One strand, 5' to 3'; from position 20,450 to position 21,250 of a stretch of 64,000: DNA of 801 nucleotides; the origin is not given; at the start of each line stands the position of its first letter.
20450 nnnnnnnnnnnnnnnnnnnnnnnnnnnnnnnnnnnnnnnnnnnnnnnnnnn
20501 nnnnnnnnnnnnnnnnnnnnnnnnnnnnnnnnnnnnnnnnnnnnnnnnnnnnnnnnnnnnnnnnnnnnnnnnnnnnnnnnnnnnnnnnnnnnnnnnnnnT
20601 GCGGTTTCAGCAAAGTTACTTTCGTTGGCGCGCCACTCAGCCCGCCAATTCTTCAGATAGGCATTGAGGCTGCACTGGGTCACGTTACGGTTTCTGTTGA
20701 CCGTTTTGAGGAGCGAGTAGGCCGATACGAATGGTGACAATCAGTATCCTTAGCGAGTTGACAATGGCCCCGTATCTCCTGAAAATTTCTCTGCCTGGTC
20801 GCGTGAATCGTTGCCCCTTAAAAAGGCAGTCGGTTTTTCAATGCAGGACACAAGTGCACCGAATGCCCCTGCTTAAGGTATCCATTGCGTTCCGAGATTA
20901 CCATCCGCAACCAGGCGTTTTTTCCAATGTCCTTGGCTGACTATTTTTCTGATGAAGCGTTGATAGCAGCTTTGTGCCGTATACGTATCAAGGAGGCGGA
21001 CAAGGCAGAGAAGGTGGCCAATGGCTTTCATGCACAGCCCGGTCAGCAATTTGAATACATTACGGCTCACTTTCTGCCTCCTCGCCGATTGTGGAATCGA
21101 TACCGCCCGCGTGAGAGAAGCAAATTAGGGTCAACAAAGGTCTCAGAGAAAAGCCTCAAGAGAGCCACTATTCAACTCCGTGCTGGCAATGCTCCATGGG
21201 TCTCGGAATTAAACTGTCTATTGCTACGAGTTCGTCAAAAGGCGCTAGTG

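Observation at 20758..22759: Stand-alone ~610-aa reverse transcriptase preceded by a promoter and a ~130-nt structured, U-tract-terminated leader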

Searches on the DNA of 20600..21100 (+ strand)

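Call 31: search_rna_families(source=window, start=20600, end=21100, threshold=evalue, max_evalue=10)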
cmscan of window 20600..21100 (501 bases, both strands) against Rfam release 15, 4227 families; matches with E-value up to 10: 3.
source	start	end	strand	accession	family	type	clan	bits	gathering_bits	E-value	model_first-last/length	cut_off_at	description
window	20816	20878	-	RF03278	mir-980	Gene; miRNA;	-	14.7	47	3.5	14-67/80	no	mir-980 microRNA precursor family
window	20729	20809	+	RF02480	GlsR14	Gene; snRNA; snoRNA; CD-box;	-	11.2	90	5.8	1-68/68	no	Small nucleolar RNA GlsR14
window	21071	21086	-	RF01276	sR53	Gene; snRNA; snoRNA; CD-box;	-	10.9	49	5.7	45-60/60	no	Small nucleolar RNA sR53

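Call 35: build_rna_model(alignment_id=A3)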
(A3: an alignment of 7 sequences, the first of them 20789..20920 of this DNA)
Model R1 built from alignment A3 (7 sequences, 138 columns); structure: RNAalifold consensus.
model positions 134; base pairs 28; branch points 1; effective number of sequences 1.64; information 0.59 bits per position. Calibrated on 0.2 Mb of random sequence (short: E-values are rough).
structure used (alignment columns):
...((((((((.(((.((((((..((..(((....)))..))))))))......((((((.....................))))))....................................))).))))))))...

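Call 36: search_with_rna_model(model_id=R1, sources=[window, L001, L002, L003, L004, L005, L006, L007, L008, L009, L010, L011, L012, L013, L014, L015, L016, L017, L018, L019, L020, L021, L022, L023, L024, L025, L026, L027, L028, L029, L030, L031, L032, L033, L034, L035, L036, L037, L038, L039, L040, L041, L043, L044, L045, L046], max_evalue=1, make_alignment=true)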
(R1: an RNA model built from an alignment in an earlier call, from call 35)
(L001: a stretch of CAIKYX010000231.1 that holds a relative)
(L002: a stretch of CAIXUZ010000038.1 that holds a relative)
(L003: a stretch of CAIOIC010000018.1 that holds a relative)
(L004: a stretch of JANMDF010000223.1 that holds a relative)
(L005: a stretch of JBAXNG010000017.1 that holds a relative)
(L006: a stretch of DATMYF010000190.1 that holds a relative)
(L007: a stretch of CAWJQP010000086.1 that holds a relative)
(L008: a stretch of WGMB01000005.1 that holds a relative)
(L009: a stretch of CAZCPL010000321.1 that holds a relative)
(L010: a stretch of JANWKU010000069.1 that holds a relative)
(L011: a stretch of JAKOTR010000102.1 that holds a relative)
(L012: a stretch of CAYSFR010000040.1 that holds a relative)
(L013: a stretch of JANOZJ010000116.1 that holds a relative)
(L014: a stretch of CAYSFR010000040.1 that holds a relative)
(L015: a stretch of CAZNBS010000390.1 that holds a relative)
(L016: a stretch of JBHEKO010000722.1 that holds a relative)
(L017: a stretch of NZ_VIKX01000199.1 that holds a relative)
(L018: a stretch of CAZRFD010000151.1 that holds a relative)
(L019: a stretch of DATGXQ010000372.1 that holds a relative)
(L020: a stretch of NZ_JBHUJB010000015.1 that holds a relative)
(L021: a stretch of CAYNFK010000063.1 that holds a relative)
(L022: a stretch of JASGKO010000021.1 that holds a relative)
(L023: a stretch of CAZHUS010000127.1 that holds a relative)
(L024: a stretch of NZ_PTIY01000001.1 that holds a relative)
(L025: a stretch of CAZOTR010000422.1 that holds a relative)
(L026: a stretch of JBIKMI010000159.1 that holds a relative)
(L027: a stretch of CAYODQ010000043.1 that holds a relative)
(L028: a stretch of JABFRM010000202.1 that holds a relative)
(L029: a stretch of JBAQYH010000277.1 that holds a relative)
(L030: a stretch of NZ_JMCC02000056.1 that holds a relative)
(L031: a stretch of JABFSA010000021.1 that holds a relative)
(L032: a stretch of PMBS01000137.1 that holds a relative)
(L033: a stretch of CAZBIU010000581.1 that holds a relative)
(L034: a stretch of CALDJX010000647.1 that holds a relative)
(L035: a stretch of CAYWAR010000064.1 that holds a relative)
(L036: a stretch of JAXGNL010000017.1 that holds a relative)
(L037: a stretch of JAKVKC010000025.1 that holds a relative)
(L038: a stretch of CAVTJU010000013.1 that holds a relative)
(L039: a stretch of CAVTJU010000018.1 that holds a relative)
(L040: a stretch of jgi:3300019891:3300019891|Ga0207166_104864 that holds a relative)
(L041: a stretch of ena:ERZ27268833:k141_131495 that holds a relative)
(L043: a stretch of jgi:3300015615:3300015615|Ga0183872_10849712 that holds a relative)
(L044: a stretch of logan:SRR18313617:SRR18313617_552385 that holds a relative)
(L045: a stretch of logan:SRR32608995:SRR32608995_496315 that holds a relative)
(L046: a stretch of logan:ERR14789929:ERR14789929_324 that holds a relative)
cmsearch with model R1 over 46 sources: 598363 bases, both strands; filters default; matches with E-value up to 1: 14.
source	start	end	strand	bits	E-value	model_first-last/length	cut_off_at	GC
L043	1474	1607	+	142.6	1.8e-29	1-134/134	no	0.51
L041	7862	7994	+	141.8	2.8e-29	1-134/134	no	0.48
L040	7862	7994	+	140.6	5.2e-29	1-134/134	no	0.56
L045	197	331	+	129.5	1.7e-26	1-134/134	no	0.5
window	20789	20920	+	119.3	3.2e-24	1-134/134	no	0.52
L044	911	1043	+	115.3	2.6e-23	1-134/134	no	0.53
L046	7428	7555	+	111.9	1.5e-22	1-134/134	no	0.59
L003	7866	7984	+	29.1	0.00068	1-134/134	no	0.57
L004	33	201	+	24.8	0.0065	1-134/134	no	0.59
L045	197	331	-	24.1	0.0093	1-134/134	no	0.5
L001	1711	1853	+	22.9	0.017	1-134/134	no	0.51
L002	7866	7987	+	20.6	0.058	1-134/134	no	0.52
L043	1474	1607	-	17.6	0.26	1-134/134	no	0.51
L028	7802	7916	+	17.5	0.28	1-134/134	no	0.45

Alignment A4: 14 matches aligned to the model, 245 columns, each read 5' to 3' on its own strand. Consensus structure (alignment columns), stored with it:
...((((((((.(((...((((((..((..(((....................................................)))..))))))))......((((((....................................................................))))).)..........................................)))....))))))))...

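Call 38: search_with_rna_model(model_id=R1, sources=[L048, L049, L050, L051, L052, L053, L054, L055, L056, L057, L058, L059, L060, L061, L062, L063, L064, L065, L066, L067, L068, L069, L070, L071, L072, L073, L074, L075, L076, L077, L078, L079, L080, L081, L082, L083, L084, L085, L086, L087, L088, L089, L090, L091, L092, L093, L094, L095, L096, L097, L098, L099, L100, L101, L102, L103, L104, L105, L106, L107, L108, L109, L110, L111, L112, L113, L114, L115, L116, L117, L118, L119, L120, L121, L122, L123, L124, L125, L126, L127], max_evalue=1)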
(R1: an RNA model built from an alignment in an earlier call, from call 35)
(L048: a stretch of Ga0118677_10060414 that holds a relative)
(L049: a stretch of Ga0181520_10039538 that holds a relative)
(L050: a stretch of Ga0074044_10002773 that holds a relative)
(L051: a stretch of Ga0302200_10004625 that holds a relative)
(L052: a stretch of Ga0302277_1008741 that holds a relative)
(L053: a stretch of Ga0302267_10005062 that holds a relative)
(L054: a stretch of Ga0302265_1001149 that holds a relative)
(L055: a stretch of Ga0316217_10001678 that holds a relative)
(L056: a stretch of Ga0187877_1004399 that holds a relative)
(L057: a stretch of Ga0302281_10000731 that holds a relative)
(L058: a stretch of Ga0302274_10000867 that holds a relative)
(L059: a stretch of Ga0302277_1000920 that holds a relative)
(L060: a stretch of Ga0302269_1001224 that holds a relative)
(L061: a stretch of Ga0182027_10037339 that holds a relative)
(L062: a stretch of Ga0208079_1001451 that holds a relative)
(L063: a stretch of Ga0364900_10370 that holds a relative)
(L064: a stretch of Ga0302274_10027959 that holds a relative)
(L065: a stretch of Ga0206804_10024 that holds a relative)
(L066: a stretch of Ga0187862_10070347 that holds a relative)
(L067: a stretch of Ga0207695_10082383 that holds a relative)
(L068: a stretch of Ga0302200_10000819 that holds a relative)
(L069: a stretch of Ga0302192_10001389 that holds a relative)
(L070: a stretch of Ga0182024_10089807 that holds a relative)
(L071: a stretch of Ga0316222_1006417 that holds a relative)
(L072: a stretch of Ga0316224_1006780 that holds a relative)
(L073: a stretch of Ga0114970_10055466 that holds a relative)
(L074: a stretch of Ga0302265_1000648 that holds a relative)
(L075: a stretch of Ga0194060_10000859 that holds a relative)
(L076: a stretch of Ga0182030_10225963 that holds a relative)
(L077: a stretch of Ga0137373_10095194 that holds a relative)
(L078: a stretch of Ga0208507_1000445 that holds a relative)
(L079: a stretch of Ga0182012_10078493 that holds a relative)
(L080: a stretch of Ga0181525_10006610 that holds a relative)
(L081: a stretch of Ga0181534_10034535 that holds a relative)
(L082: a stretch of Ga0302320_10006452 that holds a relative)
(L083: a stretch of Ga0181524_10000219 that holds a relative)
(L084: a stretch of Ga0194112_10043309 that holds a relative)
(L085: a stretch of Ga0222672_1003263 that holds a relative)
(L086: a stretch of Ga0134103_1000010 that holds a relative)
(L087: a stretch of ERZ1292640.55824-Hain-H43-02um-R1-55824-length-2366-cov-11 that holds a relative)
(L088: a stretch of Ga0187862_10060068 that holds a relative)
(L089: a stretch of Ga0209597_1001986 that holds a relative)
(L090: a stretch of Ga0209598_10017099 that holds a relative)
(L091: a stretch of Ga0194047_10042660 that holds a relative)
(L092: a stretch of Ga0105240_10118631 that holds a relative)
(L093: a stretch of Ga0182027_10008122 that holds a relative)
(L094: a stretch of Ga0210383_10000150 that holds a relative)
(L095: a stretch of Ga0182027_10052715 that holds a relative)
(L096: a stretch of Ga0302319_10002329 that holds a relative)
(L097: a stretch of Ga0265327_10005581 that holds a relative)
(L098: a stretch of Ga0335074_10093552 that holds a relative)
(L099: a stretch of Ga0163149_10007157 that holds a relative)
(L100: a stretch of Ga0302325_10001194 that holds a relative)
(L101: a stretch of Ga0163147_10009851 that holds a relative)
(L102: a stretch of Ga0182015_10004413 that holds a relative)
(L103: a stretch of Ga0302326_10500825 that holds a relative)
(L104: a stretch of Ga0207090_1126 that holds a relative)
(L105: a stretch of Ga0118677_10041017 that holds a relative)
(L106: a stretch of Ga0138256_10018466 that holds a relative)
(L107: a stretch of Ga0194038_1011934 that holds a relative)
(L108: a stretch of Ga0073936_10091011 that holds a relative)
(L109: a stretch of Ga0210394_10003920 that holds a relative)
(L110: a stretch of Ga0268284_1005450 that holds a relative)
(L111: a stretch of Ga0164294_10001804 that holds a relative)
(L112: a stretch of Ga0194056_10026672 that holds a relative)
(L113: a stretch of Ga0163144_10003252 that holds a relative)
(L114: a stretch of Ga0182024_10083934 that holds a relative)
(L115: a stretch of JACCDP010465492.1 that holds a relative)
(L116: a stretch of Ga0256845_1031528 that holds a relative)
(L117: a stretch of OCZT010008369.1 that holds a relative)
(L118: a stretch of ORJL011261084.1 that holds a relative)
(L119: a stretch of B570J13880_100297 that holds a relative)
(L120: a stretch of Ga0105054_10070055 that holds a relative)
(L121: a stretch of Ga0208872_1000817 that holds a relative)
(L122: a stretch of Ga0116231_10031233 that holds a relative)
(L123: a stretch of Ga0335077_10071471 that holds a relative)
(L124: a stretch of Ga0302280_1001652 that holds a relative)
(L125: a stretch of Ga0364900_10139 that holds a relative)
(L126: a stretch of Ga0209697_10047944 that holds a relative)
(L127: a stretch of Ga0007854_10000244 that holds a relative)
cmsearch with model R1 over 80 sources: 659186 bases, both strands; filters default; matches with E-value up to 1: 31.
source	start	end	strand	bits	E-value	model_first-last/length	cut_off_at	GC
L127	6856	6990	+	39.9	2.8e-06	1-134/134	no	0.55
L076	112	235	+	39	4.4e-06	1-134/134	no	0.58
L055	2605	2739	+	37.1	1.2e-05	1-134/134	no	0.49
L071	234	358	+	37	1.3e-05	1-134/134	no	0.59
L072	5028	5152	+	37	1.3e-05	1-134/134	no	0.59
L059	6860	6985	+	36.4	1.7e-05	1-134/134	no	0.52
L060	1291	1416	+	36.4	1.7e-05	1-134/134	no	0.52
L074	6860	6985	+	36.4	1.7e-05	1-134/134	no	0.52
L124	4254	4379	+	36.4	1.7e-05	1-134/134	no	0.52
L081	839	970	+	34.6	4.4e-05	1-134/134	no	0.55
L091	465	584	+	34.6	4.4e-05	1-134/134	no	0.57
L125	6836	6983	+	33.9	6.2e-05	1-134/134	no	0.55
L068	6851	6982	+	33.2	9.2e-05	1-134/134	no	0.55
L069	2294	2425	+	33.2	9.2e-05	1-134/134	no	0.55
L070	2295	2432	+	31.2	0.00026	1-134/134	no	0.49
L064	1363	1481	+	24.4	0.0089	1-134/134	no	0.58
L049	1716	1852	+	24.1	0.01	1-134/134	no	0.52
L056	1397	1573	+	23.3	0.016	1-134/134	no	0.58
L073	525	659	+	23.1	0.017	1-134/134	no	0.52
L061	2885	3021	+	21.6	0.036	1-134/134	no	0.56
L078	6866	6987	+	20.9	0.053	1-134/134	no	0.5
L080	1224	1356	+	20.5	0.064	1-134/134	no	0.52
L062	5816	5932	+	20.1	0.081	1-134/134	no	0.55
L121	6848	6982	+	18.4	0.19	1-134/134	no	0.56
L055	2605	2739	-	18.1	0.23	1-134/134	no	0.49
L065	6869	6994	+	17.5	0.31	1-134/134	no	0.5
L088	1211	1393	+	16.4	0.56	1-134/134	no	0.57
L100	6836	6945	+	16.3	0.59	1-134/134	no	0.45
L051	6866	6985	+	15.9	0.71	1-134/134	no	0.51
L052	2838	2957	+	15.9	0.71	1-134/134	no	0.51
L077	1596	1660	-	15.8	0.75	1-134/134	no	0.54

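Call 39: search_with_rna_model(model_id=R1, sources=[window, L040, L041, L044, L046, L001, L002, L003, L004, L028, L127, L076, L071, L059, L081, L091, L125, L068, L070, L064, L049, L056, L073, L061, L078, L080, L062, L121, L065, L088, L100, L051], max_evalue=0.5, make_alignment=true)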
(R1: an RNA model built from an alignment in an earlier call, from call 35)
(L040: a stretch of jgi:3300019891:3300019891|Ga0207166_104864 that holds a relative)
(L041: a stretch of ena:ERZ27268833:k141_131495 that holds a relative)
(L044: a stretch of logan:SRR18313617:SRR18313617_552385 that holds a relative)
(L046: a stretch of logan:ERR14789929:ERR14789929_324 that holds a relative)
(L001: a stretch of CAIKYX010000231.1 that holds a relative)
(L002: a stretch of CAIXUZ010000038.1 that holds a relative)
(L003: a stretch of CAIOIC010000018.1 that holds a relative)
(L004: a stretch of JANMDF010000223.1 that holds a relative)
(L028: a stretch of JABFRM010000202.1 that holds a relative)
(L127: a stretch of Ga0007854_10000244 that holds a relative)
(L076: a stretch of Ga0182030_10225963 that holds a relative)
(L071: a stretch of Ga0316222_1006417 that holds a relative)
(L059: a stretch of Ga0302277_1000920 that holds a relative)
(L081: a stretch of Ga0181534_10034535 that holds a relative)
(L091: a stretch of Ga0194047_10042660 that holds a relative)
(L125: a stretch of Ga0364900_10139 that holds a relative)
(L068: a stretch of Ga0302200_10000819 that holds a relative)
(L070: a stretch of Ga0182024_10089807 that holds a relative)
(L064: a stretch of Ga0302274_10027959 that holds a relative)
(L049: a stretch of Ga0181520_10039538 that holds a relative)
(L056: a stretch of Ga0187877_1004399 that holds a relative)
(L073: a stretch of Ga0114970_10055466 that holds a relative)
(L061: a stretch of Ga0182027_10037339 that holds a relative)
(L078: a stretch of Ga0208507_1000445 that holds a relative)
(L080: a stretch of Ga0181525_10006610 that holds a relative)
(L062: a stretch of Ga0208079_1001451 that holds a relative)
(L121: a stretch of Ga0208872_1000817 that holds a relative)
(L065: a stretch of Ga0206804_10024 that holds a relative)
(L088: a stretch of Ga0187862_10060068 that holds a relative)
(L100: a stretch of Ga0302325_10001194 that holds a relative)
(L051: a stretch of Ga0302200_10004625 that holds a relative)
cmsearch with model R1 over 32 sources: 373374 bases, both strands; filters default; matches with E-value up to 0.5: 32.
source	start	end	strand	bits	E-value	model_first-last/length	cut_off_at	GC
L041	7862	7994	+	141.8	1.8e-29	1-134/134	no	0.48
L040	7862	7994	+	140.6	3.2e-29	1-134/134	no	0.56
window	20789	20920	+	119.3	2e-24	1-134/134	no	0.52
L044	911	1043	+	115.3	1.6e-23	1-134/134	no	0.53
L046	7428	7555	+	111.9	9.6e-23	1-134/134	no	0.59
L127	6856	6990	+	39.9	1.6e-06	1-134/134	no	0.55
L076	112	235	+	39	2.5e-06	1-134/134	no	0.58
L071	234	358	+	37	7.2e-06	1-134/134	no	0.59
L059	6860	6985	+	36.4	9.7e-06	1-134/134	no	0.52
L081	839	970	+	34.6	2.5e-05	1-134/134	no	0.55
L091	465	584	+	34.6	2.5e-05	1-134/134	no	0.57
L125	6836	6983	+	33.9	3.5e-05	1-134/134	no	0.55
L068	6851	6982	+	33.2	5.2e-05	1-134/134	no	0.55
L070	2295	2432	+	31.2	0.00015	1-134/134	no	0.49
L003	7866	7984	+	29.1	0.00043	1-134/134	no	0.57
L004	33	201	+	24.8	0.0041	1-134/134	no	0.59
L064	1363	1481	+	24.4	0.005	1-134/134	no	0.58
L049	1716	1852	+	24.1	0.0057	1-134/134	no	0.52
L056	1397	1573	+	23.3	0.0089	1-134/134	no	0.58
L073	525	659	+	23.1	0.0096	1-134/134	no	0.52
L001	1711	1853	+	22.9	0.011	1-134/134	no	0.51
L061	2885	3021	+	21.6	0.021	1-134/134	no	0.56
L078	6866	6987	+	20.9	0.03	1-134/134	no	0.5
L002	7866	7987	+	20.6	0.036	1-134/134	no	0.52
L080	1224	1356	+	20.5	0.036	1-134/134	no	0.52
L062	5816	5932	+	20.1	0.046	1-134/134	no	0.55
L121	6848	6982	+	18.4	0.11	1-134/134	no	0.56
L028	7802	7916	+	17.5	0.17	1-134/134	no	0.45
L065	6869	6994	+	17.5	0.17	1-134/134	no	0.5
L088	1211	1393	+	16.4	0.32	1-134/134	no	0.57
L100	6836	6945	+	16.3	0.34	1-134/134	no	0.45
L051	6866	6985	+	15.9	0.4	1-134/134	no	0.51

Alignment A5: 32 matches aligned to the model, 269 columns, each read 5' to 3' on its own strand. Consensus structure (alignment columns), stored with it:
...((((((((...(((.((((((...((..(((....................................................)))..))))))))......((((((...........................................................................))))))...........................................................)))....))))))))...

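Call 84: build_rna_model(alignment_id=A7, structure=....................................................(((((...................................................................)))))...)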
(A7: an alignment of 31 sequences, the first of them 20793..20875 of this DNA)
Model R2 built from alignment A7 (31 sequences, 132 columns); structure: as given.
model positions 78; base pairs 5; branch points 0; effective number of sequences 31; information 0.614 bits per position. Calibrated on 0.2 Mb of random sequence (short: E-values are rough).
structure used (alignment columns):
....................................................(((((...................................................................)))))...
